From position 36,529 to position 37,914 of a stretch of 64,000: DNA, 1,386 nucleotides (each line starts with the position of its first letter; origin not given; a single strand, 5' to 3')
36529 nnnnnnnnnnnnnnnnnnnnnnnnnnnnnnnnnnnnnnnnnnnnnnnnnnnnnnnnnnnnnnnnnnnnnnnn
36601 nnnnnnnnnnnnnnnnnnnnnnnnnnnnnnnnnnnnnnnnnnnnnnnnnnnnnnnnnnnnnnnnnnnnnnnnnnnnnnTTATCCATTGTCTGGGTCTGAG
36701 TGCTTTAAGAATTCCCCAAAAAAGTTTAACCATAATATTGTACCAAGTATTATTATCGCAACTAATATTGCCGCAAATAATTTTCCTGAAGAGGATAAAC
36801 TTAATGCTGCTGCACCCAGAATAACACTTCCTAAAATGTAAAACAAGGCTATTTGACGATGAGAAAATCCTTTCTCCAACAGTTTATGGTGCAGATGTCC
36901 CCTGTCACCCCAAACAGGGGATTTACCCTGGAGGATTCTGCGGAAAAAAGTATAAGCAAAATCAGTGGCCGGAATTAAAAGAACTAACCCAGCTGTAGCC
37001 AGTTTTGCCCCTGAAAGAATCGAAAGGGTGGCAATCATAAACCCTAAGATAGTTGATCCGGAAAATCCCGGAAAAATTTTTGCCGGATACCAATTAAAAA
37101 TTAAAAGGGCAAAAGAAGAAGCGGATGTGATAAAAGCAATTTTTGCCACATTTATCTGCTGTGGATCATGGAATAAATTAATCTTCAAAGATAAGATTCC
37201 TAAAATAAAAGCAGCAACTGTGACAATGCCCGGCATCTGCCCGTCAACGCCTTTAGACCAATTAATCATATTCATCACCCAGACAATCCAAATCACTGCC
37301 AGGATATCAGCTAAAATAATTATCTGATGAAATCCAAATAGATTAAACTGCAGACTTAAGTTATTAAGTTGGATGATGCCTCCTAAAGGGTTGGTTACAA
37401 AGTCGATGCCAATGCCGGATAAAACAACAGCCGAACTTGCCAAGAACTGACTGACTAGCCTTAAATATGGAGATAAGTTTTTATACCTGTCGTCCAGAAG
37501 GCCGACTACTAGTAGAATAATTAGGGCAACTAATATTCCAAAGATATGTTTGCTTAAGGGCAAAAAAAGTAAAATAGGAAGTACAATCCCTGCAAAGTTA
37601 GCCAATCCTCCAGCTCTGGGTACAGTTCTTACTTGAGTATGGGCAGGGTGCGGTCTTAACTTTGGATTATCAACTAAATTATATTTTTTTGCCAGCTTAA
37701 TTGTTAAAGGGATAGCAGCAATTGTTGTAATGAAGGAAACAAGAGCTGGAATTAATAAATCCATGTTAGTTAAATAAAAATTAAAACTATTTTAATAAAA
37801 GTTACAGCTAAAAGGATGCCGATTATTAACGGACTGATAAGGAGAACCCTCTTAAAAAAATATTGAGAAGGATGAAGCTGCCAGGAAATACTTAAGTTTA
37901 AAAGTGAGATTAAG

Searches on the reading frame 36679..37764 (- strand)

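Call 64: search_protein_families(library=pfam, proteins=[window:36679-37764:-], max_evalue=0.0001)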
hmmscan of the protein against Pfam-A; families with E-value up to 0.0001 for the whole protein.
window:36679-37764:- (361 aa): 1 family
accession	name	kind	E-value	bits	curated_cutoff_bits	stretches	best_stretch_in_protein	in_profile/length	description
PF00953.26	Glycos_transf_4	-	1.3e-27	97.2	27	1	75-251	2-159/160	Glycosyl transferase family 4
